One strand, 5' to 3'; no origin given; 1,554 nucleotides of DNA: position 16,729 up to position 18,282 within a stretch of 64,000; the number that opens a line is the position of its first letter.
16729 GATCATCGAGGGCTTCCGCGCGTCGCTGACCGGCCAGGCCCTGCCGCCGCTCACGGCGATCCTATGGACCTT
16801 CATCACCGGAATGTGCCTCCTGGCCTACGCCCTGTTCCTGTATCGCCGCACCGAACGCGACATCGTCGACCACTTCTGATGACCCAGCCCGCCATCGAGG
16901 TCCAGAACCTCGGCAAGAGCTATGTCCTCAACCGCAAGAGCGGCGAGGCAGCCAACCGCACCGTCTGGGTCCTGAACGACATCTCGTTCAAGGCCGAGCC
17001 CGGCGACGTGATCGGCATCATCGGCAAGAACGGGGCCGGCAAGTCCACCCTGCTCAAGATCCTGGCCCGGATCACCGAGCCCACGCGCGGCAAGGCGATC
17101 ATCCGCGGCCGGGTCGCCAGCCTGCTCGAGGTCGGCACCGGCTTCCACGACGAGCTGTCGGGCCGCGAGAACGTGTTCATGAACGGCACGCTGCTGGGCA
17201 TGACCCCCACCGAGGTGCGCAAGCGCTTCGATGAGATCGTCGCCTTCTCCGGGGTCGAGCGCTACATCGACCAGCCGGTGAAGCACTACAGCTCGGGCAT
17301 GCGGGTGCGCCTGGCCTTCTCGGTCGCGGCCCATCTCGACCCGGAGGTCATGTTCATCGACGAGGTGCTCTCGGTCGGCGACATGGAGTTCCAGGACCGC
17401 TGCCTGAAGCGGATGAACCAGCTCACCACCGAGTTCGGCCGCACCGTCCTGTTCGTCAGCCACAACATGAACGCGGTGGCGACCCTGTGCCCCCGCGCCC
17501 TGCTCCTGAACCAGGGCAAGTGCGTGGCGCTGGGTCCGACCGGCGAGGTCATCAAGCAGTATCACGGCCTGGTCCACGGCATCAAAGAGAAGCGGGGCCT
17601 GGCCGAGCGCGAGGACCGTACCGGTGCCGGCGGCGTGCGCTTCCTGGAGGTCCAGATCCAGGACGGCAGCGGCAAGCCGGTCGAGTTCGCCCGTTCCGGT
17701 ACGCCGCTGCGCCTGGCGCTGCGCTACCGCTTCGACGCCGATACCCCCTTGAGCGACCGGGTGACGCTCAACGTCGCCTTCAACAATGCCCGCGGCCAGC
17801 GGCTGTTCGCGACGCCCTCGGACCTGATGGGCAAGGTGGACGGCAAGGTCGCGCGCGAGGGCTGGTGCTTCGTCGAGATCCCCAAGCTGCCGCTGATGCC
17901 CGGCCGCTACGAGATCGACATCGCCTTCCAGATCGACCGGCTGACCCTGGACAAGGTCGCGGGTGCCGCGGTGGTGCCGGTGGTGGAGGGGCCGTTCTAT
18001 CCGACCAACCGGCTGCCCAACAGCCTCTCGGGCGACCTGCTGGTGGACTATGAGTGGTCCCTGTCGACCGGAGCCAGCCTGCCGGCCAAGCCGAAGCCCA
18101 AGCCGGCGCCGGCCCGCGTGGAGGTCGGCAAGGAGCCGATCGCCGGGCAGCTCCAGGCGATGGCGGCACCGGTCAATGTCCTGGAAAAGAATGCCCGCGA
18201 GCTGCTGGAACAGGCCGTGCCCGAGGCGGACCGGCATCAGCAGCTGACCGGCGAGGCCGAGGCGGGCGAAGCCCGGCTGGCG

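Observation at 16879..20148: Wzt ABC ATPase fused to cap-reader-like domain, ~450-aa duplicated helical spacer and a SAM methyltransferase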

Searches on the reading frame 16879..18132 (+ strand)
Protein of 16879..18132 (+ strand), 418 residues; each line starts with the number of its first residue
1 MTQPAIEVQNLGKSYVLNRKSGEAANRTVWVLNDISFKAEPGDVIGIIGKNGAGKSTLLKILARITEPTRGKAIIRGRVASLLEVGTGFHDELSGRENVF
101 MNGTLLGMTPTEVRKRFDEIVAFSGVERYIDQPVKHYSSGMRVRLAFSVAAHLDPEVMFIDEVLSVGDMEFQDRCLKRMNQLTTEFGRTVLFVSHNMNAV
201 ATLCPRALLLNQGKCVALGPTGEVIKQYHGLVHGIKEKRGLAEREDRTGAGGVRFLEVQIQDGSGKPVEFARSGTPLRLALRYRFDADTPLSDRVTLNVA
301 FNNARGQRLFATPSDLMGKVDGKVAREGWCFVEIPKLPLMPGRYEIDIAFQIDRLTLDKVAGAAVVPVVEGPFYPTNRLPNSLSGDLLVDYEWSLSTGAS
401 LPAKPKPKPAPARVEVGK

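Call 51: search_solved_structures(query=window:16879-18132:+, max_evalue=1e-10)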
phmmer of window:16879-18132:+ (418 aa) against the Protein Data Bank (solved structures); distinct sequences matched with E-value up to 1e-10: 242 (the best 60 are shown).
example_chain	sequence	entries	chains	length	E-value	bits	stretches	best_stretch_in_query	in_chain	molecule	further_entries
8dku_A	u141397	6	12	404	5.4e-66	226.5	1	27-350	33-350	ABC transporter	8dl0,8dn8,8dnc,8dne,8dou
7k2t_A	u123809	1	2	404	1.4e-65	225.1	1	27-350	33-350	ABC transporter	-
6amx_A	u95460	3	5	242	9.2e-60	205.9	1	27-231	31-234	ABC transporter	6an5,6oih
6m96_A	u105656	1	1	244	2.5e-59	204.5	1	27-231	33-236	ABC transporter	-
6jbh_A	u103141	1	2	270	7.7e-55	189.7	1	28-248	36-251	TarH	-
7dd0_A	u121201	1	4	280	6.3e-48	166.9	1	27-235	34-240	Teichoic acids export ATP-binding protein TagH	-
9qfx_C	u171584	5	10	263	1.3e-46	162.6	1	28-235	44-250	ABC transporter ATP-binding protein | Probable o-antigen/lipopolysaccharide transport ATP-binding protein ABC transporter RfbE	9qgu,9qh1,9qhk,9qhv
9qhw_C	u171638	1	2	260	1.5e-46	162.4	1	28-234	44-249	ABC transporter ATP-binding protein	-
9qhj_C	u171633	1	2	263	3.4e-46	161.2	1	28-235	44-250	Probable o-antigen/lipopolysaccharide transport ATP-binding protein ABC transporter RfbE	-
9qhx_C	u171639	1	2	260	3.9e-46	161.1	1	28-234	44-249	ABC transporter ATP-binding protein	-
9cfl_B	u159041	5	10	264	1.7e-44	155.7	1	24-255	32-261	Teichoic acids export ATP-binding protein TagH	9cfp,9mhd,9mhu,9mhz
8tsi_A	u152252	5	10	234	4.7e-28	101.5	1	30-232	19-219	ABC transporter ATP-binding protein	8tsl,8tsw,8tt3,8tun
8tsh_A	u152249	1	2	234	1.2e-27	100.1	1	30-232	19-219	ABC transporter ATP-binding protein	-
8edw_A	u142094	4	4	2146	6e-25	91.3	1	37-221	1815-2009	Phospholipid-transporting ATPase ABCA7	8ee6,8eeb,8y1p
8j5q_D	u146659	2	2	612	1.6e-24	89.9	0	29-219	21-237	Uncharacterized ABC transporter ATP-binding protein Rv1281c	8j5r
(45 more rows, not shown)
